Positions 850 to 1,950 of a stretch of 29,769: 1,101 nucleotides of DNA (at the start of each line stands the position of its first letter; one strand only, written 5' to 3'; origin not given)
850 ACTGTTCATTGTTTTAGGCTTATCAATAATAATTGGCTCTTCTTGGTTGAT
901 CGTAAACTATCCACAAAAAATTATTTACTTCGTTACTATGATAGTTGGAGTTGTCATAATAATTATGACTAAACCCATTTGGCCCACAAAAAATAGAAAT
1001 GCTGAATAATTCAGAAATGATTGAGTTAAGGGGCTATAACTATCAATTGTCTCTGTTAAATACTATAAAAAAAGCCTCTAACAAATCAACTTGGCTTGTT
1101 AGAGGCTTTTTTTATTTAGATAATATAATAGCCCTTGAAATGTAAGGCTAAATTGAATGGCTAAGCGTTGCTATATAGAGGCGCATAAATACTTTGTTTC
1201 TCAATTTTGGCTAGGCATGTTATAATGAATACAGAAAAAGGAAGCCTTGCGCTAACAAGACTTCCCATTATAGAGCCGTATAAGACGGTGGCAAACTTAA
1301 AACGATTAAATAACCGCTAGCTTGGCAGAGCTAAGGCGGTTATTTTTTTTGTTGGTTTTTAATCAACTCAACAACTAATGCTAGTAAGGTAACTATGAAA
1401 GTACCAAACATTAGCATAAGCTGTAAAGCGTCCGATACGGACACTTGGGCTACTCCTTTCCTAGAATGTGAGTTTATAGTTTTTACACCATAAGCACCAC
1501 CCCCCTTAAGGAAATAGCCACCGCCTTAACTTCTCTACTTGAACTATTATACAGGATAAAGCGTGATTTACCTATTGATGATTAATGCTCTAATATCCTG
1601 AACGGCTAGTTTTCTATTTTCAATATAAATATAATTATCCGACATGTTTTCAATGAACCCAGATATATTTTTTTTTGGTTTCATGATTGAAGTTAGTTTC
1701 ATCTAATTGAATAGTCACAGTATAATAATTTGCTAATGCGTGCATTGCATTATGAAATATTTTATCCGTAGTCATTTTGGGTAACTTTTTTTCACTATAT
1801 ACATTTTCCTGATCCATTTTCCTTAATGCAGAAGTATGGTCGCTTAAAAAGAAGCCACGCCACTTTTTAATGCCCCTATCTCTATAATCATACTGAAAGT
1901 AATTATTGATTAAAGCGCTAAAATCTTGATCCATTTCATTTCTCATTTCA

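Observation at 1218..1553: Module a: convergent sRNA and 34-aa hydrophobic peptide sharing a bidirectional terminator (par/Fst-like type I TA architecture)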

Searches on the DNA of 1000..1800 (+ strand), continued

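Call 31: get_annotated_region(hit=H51, flank=150)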
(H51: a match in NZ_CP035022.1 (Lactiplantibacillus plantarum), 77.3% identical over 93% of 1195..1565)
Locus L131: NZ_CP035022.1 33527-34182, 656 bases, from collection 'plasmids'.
description: Lactiplantibacillus plantarum strain 13_3 plasmid plsm_LP12_3_pB
organism: Lactiplantibacillus plantarum (NCBI taxid 1590)
taxonomy: Bacteria; Bacillota; Bacilli; Lactobacillales; Lactobacillaceae; Lactiplantibacillus; Lactiplantibacillus plantarum
host: -; source: Tibet kefir; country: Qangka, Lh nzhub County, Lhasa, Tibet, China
typing (MOB-suite, as given by PLSDB): mobilizable; replicon rep_cluster_1607; relaxase MOBQ,MOBQ
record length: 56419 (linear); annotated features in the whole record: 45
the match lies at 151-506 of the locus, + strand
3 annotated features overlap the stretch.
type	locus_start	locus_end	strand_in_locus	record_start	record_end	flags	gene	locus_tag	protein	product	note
CDS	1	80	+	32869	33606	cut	-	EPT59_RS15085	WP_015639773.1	helix-turn-helix domain-containing protein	-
CDS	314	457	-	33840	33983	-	-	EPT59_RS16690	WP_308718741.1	hypothetical protein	-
CDS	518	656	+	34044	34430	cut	-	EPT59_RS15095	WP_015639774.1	FRG domain-containing protein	-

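Call 32: get_annotated_region(hit=H52, flank=200)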
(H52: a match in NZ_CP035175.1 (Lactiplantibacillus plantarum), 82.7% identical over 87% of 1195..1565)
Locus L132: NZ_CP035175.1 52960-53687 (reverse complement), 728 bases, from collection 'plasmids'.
description: Lactiplantibacillus plantarum strain SRCM103426 plasmid unnamed1
organism: Lactiplantibacillus plantarum (NCBI taxid 1590)
taxonomy: Bacteria; Bacillota; Bacilli; Lactobacillales; Lactobacillaceae; Lactiplantibacillus; Lactiplantibacillus plantarum
host: -; source: cell culture,food; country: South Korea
typing (MOB-suite, as given by PLSDB): mobilizable; replicon rep_cluster_1328,rep_cluster_1465,rep_cluster_1607,rep_cluster_167; relaxase MOBP,MOBQ,MOBQ
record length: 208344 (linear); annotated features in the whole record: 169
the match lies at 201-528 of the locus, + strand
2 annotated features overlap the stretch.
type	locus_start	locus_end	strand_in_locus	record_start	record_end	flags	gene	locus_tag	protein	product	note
CDS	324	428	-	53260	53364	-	-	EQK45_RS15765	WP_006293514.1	putative holin-like toxin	-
CDS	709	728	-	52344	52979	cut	-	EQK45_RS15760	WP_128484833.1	CPBP family intramembrane glutamic endopeptidase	GO:0071586 - CAAX-box protein processing [Evidence IEA]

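Call 33: get_annotated_region(hit=H58, flank=200)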
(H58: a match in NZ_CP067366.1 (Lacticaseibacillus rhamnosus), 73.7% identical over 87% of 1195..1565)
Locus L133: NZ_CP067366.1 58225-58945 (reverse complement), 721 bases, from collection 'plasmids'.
description: Lacticaseibacillus rhamnosus strain KF7 plasmid p1, complete sequence
organism: Lacticaseibacillus rhamnosus (NCBI taxid 47715)
taxonomy: Bacteria; Bacillota; Bacilli; Lactobacillales; Lactobacillaceae; Lacticaseibacillus; Lacticaseibacillus rhamnosus
host: -; source: microbe,Kefir; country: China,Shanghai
typing (MOB-suite, as given by PLSDB): mobilizable; replicon rep_cluster_196; relaxase MOBP,MOBP
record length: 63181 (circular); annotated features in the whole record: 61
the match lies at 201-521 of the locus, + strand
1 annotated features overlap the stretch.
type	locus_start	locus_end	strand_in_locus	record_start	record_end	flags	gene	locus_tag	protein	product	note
CDS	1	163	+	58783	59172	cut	-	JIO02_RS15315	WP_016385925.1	hypothetical protein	-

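Call 34: get_annotated_region(hit=H59, flank=200)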
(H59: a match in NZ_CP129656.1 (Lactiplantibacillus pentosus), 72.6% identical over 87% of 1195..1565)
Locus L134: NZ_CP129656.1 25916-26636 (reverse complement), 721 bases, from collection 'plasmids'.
description: Lactiplantibacillus pentosus strain LB-2 plasmid unnamed1, complete sequence
organism: Lactiplantibacillus pentosus (NCBI taxid 1589)
taxonomy: Bacteria; Bacillota; Bacilli; Lactobacillales; Lactobacillaceae; Lactiplantibacillus; Lactiplantibacillus pentosus
host: -; source: cell culture,Dairy; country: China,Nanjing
typing (MOB-suite, as given by PLSDB): mobilizable; relaxase MOBP
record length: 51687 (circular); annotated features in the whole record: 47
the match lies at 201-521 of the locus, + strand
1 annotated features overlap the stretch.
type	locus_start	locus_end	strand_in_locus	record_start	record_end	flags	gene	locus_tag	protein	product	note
CDS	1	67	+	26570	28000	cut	-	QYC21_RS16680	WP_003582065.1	ISLre2 family transposase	-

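Call 35: get_annotated_region(hit=H61, flank=300)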
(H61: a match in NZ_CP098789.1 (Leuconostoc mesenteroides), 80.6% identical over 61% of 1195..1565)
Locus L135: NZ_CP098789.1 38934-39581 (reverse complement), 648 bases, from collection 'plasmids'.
description: Leuconostoc mesenteroides strain WiKim0121 plasmid p5_WK0121, complete sequence
organism: Leuconostoc mesenteroides (NCBI taxid 1245)
taxonomy: Bacteria; Bacillota; Bacilli; Lactobacillales; Lactobacillaceae; Leuconostoc; Leuconostoc mesenteroides
host: -; source: bacteria,kimchi; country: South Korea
typing (MOB-suite, as given by PLSDB): mobilizable; replicon rep_cluster_1510; relaxase MOBT
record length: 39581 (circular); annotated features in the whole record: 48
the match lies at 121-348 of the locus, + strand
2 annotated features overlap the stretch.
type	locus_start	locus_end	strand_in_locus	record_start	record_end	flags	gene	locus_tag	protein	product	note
CDS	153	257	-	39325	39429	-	-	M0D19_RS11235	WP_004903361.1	putative holin-like toxin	-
CDS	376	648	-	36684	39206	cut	-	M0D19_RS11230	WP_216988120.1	ATP-binding protein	-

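Call 36: get_annotated_region(hit=H64, flank=300)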
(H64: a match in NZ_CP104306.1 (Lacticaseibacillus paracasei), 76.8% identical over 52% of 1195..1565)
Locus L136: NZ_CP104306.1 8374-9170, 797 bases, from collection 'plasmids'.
description: Lacticaseibacillus paracasei strain VHProbi O44 plasmid pCO44, complete sequence
organism: Lacticaseibacillus paracasei (NCBI taxid 1597)
taxonomy: Bacteria; Bacillota; Bacilli; Lactobacillales; Lactobacillaceae; Lacticaseibacillus; Lacticaseibacillus paracasei
host: -; source: Homo sapiens,mixed culture; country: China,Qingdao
typing (MOB-suite, as given by PLSDB): mobilizable; replicon rep_cluster_816; relaxase MOBP
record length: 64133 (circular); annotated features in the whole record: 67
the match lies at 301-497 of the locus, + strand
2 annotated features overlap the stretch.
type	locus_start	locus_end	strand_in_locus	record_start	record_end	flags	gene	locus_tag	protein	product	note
CDS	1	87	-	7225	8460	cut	-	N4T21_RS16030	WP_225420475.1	IS110 family transposase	-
CDS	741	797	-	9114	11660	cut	-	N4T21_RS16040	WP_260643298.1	DUF3991 domain-containing protein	-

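Call 37: get_annotated_region(hit=H56, flank=200)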
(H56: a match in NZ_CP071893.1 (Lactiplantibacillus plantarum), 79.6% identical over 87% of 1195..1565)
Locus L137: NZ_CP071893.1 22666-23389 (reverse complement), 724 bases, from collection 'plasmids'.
description: Lactiplantibacillus plantarum strain KLDS1.0386 plasmid p1, complete sequence
organism: Lactiplantibacillus plantarum (NCBI taxid 1590)
taxonomy: Bacteria; Bacillota; Bacilli; Lactobacillales; Lactobacillaceae; Lactiplantibacillus; Lactiplantibacillus plantarum
host: -; source: cell culture,Traditional fermented dairy products in Inner Mongolia; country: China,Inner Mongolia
typing (MOB-suite, as given by PLSDB): mobilizable; replicon rep_cluster_167; relaxase MOBP
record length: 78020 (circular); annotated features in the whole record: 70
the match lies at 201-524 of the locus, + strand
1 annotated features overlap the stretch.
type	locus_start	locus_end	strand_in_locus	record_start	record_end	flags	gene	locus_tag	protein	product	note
CDS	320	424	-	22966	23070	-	-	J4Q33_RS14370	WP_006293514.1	putative holin-like toxin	-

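Call 88: search_rna_families(sources=[L138, L139, L140, L141, L142, L143, L144, L145], threshold=gathering)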
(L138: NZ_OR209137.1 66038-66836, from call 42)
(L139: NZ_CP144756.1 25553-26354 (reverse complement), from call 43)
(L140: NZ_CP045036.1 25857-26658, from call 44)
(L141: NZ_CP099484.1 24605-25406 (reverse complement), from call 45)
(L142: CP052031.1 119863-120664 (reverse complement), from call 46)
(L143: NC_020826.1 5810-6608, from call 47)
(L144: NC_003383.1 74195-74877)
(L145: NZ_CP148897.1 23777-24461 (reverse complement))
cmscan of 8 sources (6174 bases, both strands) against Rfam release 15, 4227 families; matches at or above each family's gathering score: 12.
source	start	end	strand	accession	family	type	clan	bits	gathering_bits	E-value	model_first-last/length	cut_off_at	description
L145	247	435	+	RF01492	rli28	Gene; sRNA;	-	165.8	45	1.2e-23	1-186/186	no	Listeria sRNA rli28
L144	248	435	+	RF01492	rli28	Gene; sRNA;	-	163.2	45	3.2e-23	1-186/186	no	Listeria sRNA rli28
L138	482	571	-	RF01776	RatA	Gene; antitoxin;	-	90.8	49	1.4e-13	1-91/91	no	RNA anti-toxin A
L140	482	570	-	RF01776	RatA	Gene; antitoxin;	-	88.4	49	4.5e-13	1-91/91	no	RNA anti-toxin A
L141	483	571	-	RF01776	RatA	Gene; antitoxin;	-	88.2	49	4.9e-13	1-91/91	no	RNA anti-toxin A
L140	235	417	+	RF01492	rli28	Gene; sRNA;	-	77.7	45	7.3e-09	1-186/186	no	Listeria sRNA rli28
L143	491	580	-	RF01776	RatA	Gene; antitoxin;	-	68.9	49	5e-09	1-91/91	no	RNA anti-toxin A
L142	238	421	+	RF01492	rli28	Gene; sRNA;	-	64.4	45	1.3e-06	1-186/186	no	Listeria sRNA rli28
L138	232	420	+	RF01492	rli28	Gene; sRNA;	-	58.9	45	1.1e-05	1-186/186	no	Listeria sRNA rli28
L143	232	417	+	RF01492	rli28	Gene; sRNA;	-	55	45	4.8e-05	1-186/186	no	Listeria sRNA rli28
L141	238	417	+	RF01492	rli28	Gene; sRNA;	-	54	45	7e-05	1-186/186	no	Listeria sRNA rli28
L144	489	576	-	RF01776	RatA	Gene; antitoxin;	-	49.1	49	6.5e-05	1-91/91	no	RNA anti-toxin A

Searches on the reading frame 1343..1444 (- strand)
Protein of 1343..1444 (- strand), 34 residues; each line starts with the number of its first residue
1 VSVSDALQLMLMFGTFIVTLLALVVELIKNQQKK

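Call 4: search_protein_families(library=pfam, proteins=[window:1343-1444:-], max_evalue=10)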
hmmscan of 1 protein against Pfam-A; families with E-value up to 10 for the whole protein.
seq(34 aa): 1 family
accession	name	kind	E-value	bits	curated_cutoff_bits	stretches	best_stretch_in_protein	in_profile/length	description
PF16935.10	Hol_Tox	-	1.8e-16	60.1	23.3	1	1-34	1-34/34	Putative Holin-like Toxin (Hol-Tox)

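Call 5: search_protein_families(library=ncbifam, proteins=[window:1343-1444:-], max_evalue=10)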
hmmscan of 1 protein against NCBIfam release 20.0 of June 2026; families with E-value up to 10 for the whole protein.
seq(34 aa): 2 families
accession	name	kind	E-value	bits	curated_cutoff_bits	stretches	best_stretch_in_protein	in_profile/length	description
NF041589.1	PepG1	equivalog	2e-10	40.1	70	1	1-34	14-47/47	type I toxin-antitoxin system toxin PepG1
NF052249.1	ComI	equivalog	1.3e-09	37.6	55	1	1-33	1-30/30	competence inhibitor ComI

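Call 41: search_dna_similar(query=window:1343-1444:-, collection=plasmids, mode=protein, max_rows=60, rows=spread, max_evalue=0.01)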
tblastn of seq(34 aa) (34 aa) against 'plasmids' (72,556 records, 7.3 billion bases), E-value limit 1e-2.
Records with a match: 388; places in all: 439; records where one place covers at least 80% of the query: 384.
Best place of each record, by identity: 95-99% 18; 90-95% 18; 80-90% 172; 60-80% 175; <60% 5.
By first word of the organism name: Lactiplantibacillus 212; Leuconostoc 49; Lacticaseibacillus 27; Pediococcus 25; Latilactobacillus 17; Lactobacillus 15; Levilactobacillus 10; Lentilactobacillus 5; Limosilactobacillus 5; Ligilactobacillus 4; and 9 more.
By predicted mobility (MOB-suite, as given by PLSDB): mobilizable 293; conjugative 76; non-mobilizable 19.
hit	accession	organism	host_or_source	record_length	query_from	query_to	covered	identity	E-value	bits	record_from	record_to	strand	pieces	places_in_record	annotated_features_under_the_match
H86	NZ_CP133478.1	Leuconostoc mesenteroides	Homo sapiens,cell culture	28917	1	34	100%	97.1%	9e-13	66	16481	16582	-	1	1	putative holin-like toxin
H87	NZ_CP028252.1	Leuconostoc mesenteroides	cell culture,Gochujang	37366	1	34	100%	97.1%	2e-12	65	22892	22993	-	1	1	putative holin-like toxin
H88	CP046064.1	Leuconostoc mesenteroides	cell culture,kimchi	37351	1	34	100%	97.1%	2e-12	65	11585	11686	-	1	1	putative holin-like toxin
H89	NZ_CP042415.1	Leuconostoc citreum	cell culture,kimchi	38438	1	34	100%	91.2%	2e-11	62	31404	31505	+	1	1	putative holin-like toxin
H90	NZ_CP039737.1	Leuconostoc sp. LN180020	Single cell,kimchi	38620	1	34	100%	91.2%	5e-11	61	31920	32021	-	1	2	putative holin-like toxin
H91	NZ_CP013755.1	Lactiplantibacillus plantarum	Drosophila melanogaster,liquid ...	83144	1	34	100%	91.2%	8e-11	60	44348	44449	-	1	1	putative holin-like toxin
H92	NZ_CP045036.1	Liquorilactobacillus mali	Whole organism,apple juice from cider ...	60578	1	34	100%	88.2%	6e-11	61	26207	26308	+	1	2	putative holin-like toxin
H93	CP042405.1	Leuconostoc mesenteroides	cell culture,kimchi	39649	1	34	100%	88.2%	2e-10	59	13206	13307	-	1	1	putative holin-like toxin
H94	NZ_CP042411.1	Leuconostoc citreum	cell culture,kimchi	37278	1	34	100%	88.2%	2e-10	59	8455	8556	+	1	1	putative holin-like toxin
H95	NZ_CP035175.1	Lactiplantibacillus plantarum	cell culture,food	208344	1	34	100%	82.4%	4e-10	58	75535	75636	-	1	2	putative holin-like toxin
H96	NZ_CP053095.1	Lacticaseibacillus paracasei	whole organism,fermented milk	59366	1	34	100%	82.4%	5e-10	58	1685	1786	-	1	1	putative holin-like toxin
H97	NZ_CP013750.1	Lactiplantibacillus plantarum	Drosophila melanogaster,liquid ...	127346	1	34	100%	82.4%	9e-10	57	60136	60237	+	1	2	putative holin-like toxin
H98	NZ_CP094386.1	Lactiplantibacillus plantarum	Food sample,Motal cheese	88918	1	34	100%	82.4%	9e-10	57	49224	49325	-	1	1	putative holin-like toxin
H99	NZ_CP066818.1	Lactiplantibacillus plantarum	cell culture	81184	1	34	100%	82.4%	9e-10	57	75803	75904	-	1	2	putative holin-like toxin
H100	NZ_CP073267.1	Lactiplantibacillus plantarum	tissue sample,fermented food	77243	1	34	100%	82.4%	9e-10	57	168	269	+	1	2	putative holin-like toxin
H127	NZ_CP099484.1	Companilactobacillus allii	food,bacteria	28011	1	34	100%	79.4%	2e-9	56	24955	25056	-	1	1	hypothetical protein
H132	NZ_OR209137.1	Enterococcus faecium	-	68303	1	33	97%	81.8%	1e-8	54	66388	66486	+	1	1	putative holin-like toxin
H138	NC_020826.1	Levilactobacillus brevis KB290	-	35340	1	33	97%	78.8%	1e-8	54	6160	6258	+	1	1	putative holin-like toxin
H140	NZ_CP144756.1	Latilactobacillus sakei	Brassica rapa var. glabra,cell ...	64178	1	34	100%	64.7%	1e-3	40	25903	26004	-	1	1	putative holin-like toxin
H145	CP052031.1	Staphylococcus aureus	Homo sapiens,blood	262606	1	34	100%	50.0%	9e-3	37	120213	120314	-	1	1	none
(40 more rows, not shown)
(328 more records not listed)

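Call 42: get_annotated_region(hit=H132, flank=350)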
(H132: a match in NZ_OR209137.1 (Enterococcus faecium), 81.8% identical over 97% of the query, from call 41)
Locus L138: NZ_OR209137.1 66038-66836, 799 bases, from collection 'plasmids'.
description: Enterococcus faecium strain V662 plasmid pV662optrA, complete sequence
organism: Enterococcus faecium (NCBI taxid 1352)
taxonomy: Bacteria; Bacillota; Bacilli; Lactobacillales; Enterococcaceae; Enterococcus; Enterococcus faecium
host: -; source: -; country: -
typing (MOB-suite, as given by PLSDB): conjugative; replicon rep_cluster_183; relaxase MOBQ,MOBV; mating-pair formation MPF_T
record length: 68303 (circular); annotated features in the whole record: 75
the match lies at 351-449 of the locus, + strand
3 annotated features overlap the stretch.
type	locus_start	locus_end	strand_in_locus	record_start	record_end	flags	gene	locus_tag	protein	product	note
CDS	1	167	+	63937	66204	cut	-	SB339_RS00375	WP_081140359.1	excinuclease ABC subunit UvrA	-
CDS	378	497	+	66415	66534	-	-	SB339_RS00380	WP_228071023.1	putative holin-like toxin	-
CDS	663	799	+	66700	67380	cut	-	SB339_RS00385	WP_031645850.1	IS6 family transposase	-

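Call 43: get_annotated_region(hit=H140, flank=350)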
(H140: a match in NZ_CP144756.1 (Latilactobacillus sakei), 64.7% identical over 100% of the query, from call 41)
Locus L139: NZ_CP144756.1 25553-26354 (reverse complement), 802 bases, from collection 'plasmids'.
description: Latilactobacillus sakei subsp. sakei strain DCF0720 plasmid pDCF0720, complete sequence
organism: Latilactobacillus sakei (NCBI taxid 214326)
taxonomy: Bacteria; Bacillota; Bacilli; Lactobacillales; Lactobacillaceae; Latilactobacillus; Latilactobacillus sakei
host: -; source: Brassica rapa var. glabra,cell culture,kimchi; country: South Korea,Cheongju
typing (MOB-suite, as given by PLSDB): conjugative; replicon rep_cluster_1328; relaxase MOBQ; mating-pair formation MPF_T
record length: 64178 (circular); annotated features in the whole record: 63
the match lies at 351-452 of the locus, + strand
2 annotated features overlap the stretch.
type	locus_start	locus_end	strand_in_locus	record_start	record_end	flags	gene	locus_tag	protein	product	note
CDS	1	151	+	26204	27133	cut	-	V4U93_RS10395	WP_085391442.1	IS30-like element ISLpl1 family transposase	GO:0006313 - DNA transposition [Evidence IEA]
CDS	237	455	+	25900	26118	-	-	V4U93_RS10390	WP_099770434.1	putative holin-like toxin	-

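Call 44: get_annotated_region(hit=H92, flank=350)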
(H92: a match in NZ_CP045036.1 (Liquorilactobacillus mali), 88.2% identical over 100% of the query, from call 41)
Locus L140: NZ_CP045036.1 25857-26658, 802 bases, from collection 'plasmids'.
description: Liquorilactobacillus mali strain LM596 plasmid unnamed1, complete sequence
organism: Liquorilactobacillus mali (NCBI taxid 1618)
taxonomy: Bacteria; Bacillota; Bacilli; Lactobacillales; Lactobacillaceae; Liquorilactobacillus; Liquorilactobacillus mali
host: -; source: Whole organism,apple juice from cider press; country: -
typing (MOB-suite, as given by PLSDB): non-mobilizable
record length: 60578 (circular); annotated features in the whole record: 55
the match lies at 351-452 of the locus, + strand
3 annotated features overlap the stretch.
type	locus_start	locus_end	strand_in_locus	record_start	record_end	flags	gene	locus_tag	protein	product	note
CDS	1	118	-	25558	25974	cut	arsC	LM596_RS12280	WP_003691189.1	arsenate reductase (thioredoxin)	GO:0046685 - response to arsenic-containing substance [Evidence IEA]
CDS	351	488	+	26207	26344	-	-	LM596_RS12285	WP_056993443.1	putative holin-like toxin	-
CDS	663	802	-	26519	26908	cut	-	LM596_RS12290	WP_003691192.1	AP2 domain-containing protein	-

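Call 45: get_annotated_region(hit=H127, flank=350)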
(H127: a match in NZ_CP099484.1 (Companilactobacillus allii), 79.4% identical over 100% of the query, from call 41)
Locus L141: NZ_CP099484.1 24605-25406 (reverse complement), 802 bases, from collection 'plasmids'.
description: Companilactobacillus allii strain WiKim39 plasmid p3_WK39, complete sequence
organism: Companilactobacillus allii (NCBI taxid 1847728)
taxonomy: Bacteria; Bacillota; Bacilli; Lactobacillales; Lactobacillaceae; Companilactobacillus; Companilactobacillus allii
host: -; source: food,bacteria; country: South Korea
typing (MOB-suite, as given by PLSDB): mobilizable; replicon rep_cluster_707; relaxase MOBP,MOBQ
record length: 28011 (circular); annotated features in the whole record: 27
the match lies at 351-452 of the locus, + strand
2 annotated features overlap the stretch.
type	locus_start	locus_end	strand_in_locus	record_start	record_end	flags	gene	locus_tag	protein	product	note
CDS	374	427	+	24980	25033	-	-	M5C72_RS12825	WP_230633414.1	hypothetical protein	-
CDS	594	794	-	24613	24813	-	-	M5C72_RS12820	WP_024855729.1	hypothetical protein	-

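Call 46: get_annotated_region(hit=H145, flank=350)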
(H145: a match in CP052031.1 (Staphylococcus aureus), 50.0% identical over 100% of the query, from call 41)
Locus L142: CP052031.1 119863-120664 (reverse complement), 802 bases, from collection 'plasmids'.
description: Staphylococcus aureus strain ER09772.3 plasmid pER09772.3A.2, complete sequence
organism: Staphylococcus aureus (NCBI taxid 1280)
taxonomy: Bacteria; Bacillota; Bacilli; Bacillales; Staphylococcaceae; Staphylococcus; Staphylococcus aureus
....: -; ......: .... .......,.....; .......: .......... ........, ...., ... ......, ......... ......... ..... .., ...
typing (MOB-suite, as given by PLSDB): non-mobilizable
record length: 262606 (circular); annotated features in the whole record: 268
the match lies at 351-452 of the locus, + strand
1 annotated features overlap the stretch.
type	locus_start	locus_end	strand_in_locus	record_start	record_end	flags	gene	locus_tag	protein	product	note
CDS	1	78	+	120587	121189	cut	-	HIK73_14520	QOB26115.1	CPBP family intramembrane metalloprotease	-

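Call 47: get_annotated_region(hit=H138, flank=350)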
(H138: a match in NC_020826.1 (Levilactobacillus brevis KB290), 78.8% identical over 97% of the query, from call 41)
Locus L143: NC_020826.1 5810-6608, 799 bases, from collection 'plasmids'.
description: Levilactobacillus brevis KB290 plasmid pKB290-3, complete sequence
organism: Levilactobacillus brevis KB290 (NCBI taxid 1001583)
taxonomy: Bacteria; Bacillota; Bacilli; Lactobacillales; Lactobacillaceae; Levilactobacillus; Levilactobacillus brevis; Levilactobacillus brevis KB290
host: -; source: -; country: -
typing (MOB-suite, as given by PLSDB): mobilizable; replicon rep_cluster_778; relaxase MOBQ
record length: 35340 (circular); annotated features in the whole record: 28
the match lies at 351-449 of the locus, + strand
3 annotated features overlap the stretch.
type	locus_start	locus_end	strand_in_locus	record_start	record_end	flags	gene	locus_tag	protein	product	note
CDS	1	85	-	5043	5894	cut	-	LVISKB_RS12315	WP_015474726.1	hypothetical protein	-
CDS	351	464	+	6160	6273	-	-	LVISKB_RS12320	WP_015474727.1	putative holin-like toxin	-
CDS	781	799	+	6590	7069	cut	-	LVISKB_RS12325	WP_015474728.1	MarR family transcriptional regulator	GO:0006355 - regulation of DNA-templated transcription [Evidence IEA]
